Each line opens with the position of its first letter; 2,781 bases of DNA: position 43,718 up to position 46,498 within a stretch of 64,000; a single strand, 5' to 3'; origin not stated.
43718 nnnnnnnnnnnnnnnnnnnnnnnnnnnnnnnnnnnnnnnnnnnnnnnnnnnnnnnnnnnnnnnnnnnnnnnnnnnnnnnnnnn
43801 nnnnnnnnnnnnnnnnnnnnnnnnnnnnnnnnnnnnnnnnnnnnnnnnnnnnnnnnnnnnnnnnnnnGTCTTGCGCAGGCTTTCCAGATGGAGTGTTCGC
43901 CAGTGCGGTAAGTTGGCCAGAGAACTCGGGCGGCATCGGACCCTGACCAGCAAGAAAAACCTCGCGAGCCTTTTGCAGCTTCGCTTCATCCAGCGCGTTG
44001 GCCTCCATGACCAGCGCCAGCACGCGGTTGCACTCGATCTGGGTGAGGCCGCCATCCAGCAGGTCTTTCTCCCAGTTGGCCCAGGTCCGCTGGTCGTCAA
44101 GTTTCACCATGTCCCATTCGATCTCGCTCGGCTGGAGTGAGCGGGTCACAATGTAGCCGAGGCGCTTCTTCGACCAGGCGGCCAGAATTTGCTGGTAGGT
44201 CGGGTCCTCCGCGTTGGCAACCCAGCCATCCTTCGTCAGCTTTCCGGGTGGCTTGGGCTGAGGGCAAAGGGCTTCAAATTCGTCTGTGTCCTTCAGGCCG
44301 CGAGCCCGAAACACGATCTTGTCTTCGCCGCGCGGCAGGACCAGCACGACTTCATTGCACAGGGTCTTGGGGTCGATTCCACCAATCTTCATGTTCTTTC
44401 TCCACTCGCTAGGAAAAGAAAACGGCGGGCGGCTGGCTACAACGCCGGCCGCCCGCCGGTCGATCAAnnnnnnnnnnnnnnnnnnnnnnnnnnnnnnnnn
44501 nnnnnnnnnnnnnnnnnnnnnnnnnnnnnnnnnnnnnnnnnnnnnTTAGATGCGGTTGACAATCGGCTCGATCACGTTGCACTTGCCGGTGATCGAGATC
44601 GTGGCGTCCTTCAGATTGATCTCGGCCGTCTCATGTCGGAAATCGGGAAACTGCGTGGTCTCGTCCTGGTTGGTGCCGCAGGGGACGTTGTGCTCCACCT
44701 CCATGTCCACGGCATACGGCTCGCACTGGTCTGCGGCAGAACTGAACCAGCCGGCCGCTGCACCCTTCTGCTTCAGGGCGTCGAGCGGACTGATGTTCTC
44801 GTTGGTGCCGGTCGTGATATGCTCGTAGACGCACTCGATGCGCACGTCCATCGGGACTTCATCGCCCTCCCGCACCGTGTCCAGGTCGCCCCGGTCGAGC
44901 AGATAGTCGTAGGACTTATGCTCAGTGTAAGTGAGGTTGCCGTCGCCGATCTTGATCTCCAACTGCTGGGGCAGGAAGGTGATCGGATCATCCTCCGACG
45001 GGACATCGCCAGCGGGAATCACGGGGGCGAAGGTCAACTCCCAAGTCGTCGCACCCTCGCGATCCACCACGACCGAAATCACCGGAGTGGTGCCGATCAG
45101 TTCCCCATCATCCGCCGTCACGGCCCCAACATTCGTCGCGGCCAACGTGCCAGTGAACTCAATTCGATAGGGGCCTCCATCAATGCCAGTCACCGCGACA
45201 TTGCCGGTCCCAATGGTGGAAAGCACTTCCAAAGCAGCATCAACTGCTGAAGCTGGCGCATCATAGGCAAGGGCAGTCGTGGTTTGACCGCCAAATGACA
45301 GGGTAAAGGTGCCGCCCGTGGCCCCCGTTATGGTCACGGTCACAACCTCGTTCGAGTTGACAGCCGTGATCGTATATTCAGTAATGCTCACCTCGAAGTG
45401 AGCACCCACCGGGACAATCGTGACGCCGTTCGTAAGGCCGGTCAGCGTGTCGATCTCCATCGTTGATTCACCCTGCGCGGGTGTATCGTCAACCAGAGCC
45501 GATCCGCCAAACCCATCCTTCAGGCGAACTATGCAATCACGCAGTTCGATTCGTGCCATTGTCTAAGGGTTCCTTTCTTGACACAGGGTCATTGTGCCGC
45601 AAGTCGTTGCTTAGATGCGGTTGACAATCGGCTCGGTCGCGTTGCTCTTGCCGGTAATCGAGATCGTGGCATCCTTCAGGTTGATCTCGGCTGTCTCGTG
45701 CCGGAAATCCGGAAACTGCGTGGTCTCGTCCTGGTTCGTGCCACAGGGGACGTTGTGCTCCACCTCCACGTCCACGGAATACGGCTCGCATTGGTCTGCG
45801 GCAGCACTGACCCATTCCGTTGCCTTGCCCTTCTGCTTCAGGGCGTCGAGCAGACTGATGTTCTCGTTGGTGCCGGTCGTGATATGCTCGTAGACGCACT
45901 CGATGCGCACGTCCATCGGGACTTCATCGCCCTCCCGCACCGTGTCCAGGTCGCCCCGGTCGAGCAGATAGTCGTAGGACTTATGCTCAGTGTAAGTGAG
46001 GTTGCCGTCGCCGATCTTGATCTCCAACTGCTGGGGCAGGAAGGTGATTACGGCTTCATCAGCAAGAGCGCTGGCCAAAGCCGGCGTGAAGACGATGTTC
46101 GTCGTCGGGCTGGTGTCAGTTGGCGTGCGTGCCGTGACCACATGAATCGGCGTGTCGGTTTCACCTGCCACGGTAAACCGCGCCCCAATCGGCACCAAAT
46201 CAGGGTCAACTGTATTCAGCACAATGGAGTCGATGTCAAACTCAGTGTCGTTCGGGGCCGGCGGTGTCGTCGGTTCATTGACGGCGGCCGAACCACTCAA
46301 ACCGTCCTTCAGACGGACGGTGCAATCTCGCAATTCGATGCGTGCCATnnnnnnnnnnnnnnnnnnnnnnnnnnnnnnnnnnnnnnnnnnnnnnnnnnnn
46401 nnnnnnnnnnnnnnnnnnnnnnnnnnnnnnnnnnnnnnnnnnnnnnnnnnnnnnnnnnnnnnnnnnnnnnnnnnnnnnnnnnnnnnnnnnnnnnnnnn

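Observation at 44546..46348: Tandem major-tail-protein paralogs with conserved termini and a swapped middle domain; 192 bp of perfect identity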

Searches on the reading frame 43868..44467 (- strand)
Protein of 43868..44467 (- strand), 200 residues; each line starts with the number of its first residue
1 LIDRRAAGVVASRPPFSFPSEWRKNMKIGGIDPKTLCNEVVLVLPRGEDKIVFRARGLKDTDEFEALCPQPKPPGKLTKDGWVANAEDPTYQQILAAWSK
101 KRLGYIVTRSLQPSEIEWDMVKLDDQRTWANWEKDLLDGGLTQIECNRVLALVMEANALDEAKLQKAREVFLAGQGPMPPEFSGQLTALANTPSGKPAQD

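Call 5: search_protein_families(library=pfam, proteins=[window:43868-44467:-], max_evalue=0.1)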
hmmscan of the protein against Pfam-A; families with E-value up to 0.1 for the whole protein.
window:43868-44467:- (200 aa): 1 family
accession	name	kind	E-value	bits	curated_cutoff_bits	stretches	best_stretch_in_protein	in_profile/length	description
PF12960.12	DUF3849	-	0.1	13.1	25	0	90-131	49-88/123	Protein of unknown function (DUF3849)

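Call 6: search_protein_families(library=phrogs, proteins=[window:43868-44467:-], max_evalue=0.01)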
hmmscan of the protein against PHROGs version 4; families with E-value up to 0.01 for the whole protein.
window:43868-44467:- (200 aa): 0 families
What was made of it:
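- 43865..44392 (-): Context: 175-aa gene in the tail-assembly-chaperone position immediately downstream of L. No family hit (calls 5, 6).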

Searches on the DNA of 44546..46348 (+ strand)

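Call 7: search_dna_similar(query=window:44546-46348:+, collection=phages, mode=distant)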
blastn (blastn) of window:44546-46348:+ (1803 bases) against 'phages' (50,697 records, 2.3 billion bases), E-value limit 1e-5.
No match.

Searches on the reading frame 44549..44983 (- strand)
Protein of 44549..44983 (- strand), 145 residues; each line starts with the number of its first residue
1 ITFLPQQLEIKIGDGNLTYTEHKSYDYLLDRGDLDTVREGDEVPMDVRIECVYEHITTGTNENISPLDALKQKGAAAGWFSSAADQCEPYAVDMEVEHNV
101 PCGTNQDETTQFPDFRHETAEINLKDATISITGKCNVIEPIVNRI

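Call 77: search_protein_representatives(protein=window:44549-44983:-)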
Query: 145 residues. Proteins with E-value up to 0.001 (for the whole library): 540; up to 1e-10: 398; up to 1e-30: 78. The best 150 are listed.
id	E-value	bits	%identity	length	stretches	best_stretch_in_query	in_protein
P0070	6.7e-68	243.4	72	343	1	1-144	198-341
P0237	3.2e-61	221.8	67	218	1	1-144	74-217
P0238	2.0e-56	206.2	66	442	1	2-144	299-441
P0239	2.4e-52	193.0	59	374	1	1-144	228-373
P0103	3.0e-52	192.7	59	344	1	1-144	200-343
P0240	9.9e-52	191.0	63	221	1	7-138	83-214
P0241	1.3e-51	190.6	60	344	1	1-145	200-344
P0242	3.7e-50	185.9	58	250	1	1-145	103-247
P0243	5.6e-50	185.3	60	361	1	1-144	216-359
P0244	1.5e-48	180.7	57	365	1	1-144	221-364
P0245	2.1e-48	180.2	59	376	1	1-145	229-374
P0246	1.5e-47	177.4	58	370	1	1-145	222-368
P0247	1.1e-46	174.6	55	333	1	1-144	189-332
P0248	3.2e-46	173.1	54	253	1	1-142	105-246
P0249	5.8e-45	169.1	57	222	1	2-136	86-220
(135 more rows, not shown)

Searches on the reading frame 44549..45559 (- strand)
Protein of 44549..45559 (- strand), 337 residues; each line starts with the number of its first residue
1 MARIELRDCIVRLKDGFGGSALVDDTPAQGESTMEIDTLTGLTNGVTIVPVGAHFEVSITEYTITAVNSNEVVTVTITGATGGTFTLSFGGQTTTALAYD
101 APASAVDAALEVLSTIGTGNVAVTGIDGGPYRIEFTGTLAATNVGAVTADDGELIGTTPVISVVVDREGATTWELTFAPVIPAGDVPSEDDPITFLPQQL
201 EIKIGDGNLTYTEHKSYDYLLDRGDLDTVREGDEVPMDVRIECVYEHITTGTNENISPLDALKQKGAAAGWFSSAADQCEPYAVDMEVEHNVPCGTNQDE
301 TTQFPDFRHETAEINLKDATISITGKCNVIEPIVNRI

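Call 5: search_protein_families(library=pfam, proteins=[window:44549-45559:-], max_evalue=0.1)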
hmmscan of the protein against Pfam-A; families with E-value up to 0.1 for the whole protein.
window:44549-45559:- (337 aa): 2 families
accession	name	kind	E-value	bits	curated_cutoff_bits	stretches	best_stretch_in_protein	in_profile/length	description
PF19765.4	DUF6252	-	0.0011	19.7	27.2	1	60-139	27-100/124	Family of unknown function (DUF6252)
PF25138.1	Phage_H_T_join_3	-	0.07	13.6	27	0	198-264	39-112/125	Phage head-tail joining protein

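Call 6: search_protein_families(library=phrogs, proteins=[window:44549-45559:-], max_evalue=0.01)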
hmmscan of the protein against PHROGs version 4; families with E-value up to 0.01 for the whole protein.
window:44549-45559:- (337 aa): 4 families
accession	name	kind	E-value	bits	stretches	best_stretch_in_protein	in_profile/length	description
phrog_10909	-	tail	1.1e-11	45.7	1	63-152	194-284/290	major tail protein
phrog_1260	-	tail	1.5e-09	38.6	2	65-125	48-113/320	minor tail protein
phrog_5042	-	unknown function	3.2e-07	31.2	1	50-159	94-202/227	-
phrog_2839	-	tail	8.2e-07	28.8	1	74-149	64-141/581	tail sheath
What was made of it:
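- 45044..45361 (-): Bxb1-type virion decoration module inside L (about codons 67-172). PHROG hits to major and minor tail proteins (call 6).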

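Call 9: find_homologous_proteins(query=window:44549-45559:-)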
Query window:44549-45559:- (337 aa): 1144 proteins with E <= 0.001 among 8000 candidates; the best 120 are listed.
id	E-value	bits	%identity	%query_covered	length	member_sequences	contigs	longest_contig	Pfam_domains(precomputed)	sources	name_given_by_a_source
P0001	1.1e-218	743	100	100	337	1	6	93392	-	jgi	-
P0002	2.9e-178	610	68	85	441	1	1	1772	-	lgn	-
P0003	1.7e-160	552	73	100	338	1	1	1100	-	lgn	-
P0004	4.4e-149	514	74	79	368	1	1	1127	-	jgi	jgi:hypothetical protein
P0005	1.2e-126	441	64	100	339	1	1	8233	-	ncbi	-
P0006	1.5e-125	437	61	100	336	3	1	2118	-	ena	-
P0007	2.7e-125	436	60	100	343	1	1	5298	-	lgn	-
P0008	3.4e-125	436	62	100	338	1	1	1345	-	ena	-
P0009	3.3e-124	432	58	100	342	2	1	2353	-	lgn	-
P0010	1.9e-122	427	59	100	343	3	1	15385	-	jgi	-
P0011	4.2e-122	426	59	100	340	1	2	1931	-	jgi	-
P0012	3.6e-121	422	60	100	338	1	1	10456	-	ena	-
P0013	1.4e-120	421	57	100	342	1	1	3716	-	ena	-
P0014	2.5e-120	420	57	100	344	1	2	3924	-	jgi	-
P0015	2.6e-119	416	59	100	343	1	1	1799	-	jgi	jgi:hypothetical protein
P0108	2.1e-95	338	92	43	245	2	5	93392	-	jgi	-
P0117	2.1e-93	331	70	57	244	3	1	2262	-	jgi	-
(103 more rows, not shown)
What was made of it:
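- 44546..45559 (-): Gene L (the finding's A): long, decorated tail-tube subunit, 337 aa, own ATG and weaker AAGGAA Shine-Dalgarno site. More than 1100 homologs, with the ~340-aa form common (call 9).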

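Call 11: find_encoding_contigs(protein=P0117, flank=5000)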
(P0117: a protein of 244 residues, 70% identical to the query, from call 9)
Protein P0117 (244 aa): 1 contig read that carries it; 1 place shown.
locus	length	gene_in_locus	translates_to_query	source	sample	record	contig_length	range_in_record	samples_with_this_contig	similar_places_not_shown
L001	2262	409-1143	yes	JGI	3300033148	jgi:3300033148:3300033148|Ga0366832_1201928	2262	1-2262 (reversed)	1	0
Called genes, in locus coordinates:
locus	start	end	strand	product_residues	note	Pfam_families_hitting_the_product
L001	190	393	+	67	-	-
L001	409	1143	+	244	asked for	-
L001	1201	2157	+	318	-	-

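Call 12: find_encoding_contigs(protein=P0108, flank=6000, max_places=10)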
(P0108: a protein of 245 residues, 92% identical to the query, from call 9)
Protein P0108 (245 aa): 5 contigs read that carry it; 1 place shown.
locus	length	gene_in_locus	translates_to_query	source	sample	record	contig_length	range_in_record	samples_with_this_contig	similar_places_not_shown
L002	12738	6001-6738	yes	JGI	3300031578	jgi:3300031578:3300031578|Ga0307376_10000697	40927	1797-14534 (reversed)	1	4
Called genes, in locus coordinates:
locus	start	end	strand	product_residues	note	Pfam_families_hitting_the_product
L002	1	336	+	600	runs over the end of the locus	-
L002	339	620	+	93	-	-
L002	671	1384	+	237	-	-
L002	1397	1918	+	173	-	PF20557:DnaT_2 (weak)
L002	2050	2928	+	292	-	-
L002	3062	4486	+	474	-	-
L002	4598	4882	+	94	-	-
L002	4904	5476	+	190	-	-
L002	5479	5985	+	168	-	-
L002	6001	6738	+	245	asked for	-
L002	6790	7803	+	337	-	-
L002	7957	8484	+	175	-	-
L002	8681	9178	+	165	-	-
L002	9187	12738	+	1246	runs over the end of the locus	PF10145:PhageMin_Tail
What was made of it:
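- Checked: Exactly the same proteins occur on 5-6 contigs (calls 9, 12).
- The identical pair is on 5-6 contigs (calls 9, 12).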

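Call 33: predict_structure(alignment_id=A4)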
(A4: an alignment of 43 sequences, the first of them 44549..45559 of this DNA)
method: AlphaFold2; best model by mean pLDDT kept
length: 337 residues; sequences in the alignment: 43
mean_pLDDT: 90.0   pTM: 0.79
mean pLDDT of the five models: 90.0, 88.1, 87.4, 85.0, 80.9
residues with pLDDT >= 90: 238; 70-90: 91; 50-70: 8; < 50: 0
segments of 3 or more residues with pLDDT < 50: none
pLDDT, mean of each block of 10 residues (from residue 1): 85 95 92 93 91 91 95 95 95 95 97 94 93 94 86 90 93 95 90 94 91 78 69 82 90 86 92 88 93 76 93 90 91 87
secondary structure, 60 per line:
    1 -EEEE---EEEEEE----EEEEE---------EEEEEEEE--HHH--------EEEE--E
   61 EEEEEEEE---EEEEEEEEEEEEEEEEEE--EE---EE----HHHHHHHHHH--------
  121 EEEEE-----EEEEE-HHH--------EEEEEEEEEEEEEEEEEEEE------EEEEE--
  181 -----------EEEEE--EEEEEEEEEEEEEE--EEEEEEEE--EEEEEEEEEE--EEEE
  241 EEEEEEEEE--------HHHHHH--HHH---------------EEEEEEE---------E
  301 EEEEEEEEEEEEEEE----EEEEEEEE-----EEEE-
elements in order: E2-5 E9-14 E19-23 E33-40 E54-57 E60-68 E72-89 H103-112 E121-125 E131-135 E148-167 E174-178 E192-196 E199-212 E215-222 E225-234 E237-249 H258-263 E284-290 E300-315 E320-327 E333-336
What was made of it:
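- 44546..45559 (-): AF2 model pLDDT 90, pTM 0.79 (call 33).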

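Call 48: search_solved_structures(query=A4, max_evalue=0.01, show_alignments=3)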
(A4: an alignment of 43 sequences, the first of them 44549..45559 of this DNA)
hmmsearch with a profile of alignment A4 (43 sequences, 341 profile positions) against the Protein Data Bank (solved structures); distinct sequences matched with E-value up to 0.01: 4.
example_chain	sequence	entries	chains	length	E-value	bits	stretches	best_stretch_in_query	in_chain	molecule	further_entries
9d93_Ma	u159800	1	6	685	5.8e-30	107.9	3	68-153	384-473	Tail tip cage, gp23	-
9d9w_Aa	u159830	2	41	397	9e-11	44.8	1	75-145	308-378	Major capsid protein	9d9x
9d93_Ja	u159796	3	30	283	7.3e-07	31.9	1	38-137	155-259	Tail tube, gp19 | Major tail protein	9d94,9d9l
8giu_1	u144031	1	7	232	2e-05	27.2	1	78-147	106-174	gp_22 (Minor Capsid Protein)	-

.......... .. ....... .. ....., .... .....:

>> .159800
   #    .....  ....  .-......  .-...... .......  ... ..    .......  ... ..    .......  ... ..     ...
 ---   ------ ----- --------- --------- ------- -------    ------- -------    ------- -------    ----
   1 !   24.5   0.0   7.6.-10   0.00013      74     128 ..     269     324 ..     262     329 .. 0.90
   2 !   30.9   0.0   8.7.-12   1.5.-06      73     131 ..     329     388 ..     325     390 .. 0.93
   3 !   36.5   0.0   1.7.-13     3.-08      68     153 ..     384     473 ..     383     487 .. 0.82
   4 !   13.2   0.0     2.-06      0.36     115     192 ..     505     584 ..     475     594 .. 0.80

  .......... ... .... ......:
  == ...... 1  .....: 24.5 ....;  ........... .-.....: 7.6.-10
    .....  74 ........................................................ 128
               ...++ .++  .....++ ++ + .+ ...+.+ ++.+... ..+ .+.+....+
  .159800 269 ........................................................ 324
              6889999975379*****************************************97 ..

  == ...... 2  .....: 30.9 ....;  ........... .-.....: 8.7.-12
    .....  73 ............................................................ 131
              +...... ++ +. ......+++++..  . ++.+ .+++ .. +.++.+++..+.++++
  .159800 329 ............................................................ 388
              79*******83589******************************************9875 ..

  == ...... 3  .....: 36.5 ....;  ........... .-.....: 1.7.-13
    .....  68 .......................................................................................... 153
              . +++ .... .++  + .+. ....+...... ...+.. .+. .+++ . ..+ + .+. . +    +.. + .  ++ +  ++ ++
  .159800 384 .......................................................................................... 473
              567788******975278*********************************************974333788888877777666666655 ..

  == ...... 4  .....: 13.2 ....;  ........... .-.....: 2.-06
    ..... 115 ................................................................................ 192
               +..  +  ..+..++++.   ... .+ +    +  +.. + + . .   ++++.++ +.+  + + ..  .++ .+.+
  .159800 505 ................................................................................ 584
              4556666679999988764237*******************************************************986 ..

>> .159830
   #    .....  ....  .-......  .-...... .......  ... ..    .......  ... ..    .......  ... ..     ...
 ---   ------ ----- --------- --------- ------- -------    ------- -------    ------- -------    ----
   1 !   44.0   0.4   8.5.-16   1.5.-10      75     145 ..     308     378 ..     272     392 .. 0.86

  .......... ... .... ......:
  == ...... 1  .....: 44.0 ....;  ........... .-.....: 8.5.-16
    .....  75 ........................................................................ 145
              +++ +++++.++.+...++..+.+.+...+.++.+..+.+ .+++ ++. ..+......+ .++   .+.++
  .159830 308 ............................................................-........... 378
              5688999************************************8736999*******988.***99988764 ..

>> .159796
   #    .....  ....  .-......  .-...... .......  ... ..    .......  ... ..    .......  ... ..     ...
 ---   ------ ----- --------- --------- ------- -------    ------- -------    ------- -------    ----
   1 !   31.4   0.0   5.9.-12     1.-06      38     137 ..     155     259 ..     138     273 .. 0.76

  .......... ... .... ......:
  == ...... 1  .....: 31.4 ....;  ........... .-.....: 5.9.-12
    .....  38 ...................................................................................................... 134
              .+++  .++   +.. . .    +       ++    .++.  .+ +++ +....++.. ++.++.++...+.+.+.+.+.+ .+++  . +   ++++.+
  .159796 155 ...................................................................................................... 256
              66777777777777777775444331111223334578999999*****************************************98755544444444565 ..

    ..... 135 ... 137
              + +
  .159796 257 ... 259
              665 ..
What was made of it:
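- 45044..45361 (-): Profile search against PDB sequences: Bxb1 gp23 tail-tip cage E 5.8e-30, Bxb1 major capsid protein C-terminal extension 9e-11, Bxb1 tail tube gp19 extension 7e-7, Patience gp22 minor capsid protein 2e-5 (call 48).
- On Bxb1-type virion decoration module: hmmsearch E 5.8e-30, 9e-11 and 7e-7 (call 48).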

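Call 56: find_related_loci(query=A4, collection=viral_contigs, flank=6000)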
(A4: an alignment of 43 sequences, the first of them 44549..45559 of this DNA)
Query A4 (337 aa) in viral_contigs; peptide patterns used: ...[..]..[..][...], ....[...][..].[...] (x = any residue, [..] = any of these).
508 stretches matched a pattern; 474 encode a relative of the query (tblastn E <= 1e-3); the best 80 are kept; 80 distinct loci.
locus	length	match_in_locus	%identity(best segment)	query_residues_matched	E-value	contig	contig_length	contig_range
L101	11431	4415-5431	59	1-336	5e-131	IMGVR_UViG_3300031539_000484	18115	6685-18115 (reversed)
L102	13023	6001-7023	58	1-336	4e-128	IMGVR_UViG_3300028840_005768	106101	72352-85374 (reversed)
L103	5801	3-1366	59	1-336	8e-127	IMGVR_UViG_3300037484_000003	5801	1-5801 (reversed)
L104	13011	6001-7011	58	1-336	3e-126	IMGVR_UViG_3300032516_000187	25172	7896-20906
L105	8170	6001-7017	57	1-336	1e-123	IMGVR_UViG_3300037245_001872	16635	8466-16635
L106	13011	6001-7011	59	1-336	3e-122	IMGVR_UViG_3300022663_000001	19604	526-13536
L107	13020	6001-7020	56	1-337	4e-119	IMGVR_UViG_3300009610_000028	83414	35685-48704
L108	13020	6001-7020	56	1-337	4e-119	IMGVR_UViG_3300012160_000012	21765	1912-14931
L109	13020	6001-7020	58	1-336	2e-118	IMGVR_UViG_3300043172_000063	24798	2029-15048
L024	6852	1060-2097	56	1-336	4e-118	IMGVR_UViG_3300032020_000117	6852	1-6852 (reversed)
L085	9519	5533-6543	58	1-336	6e-118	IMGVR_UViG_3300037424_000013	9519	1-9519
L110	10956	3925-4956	58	1-336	2e-116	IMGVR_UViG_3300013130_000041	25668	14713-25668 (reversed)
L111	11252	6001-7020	55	1-336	8e-116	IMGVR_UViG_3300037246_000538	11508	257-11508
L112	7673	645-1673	56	1-336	4e-115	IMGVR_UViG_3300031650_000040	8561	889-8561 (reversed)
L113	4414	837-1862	54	1-336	2e-116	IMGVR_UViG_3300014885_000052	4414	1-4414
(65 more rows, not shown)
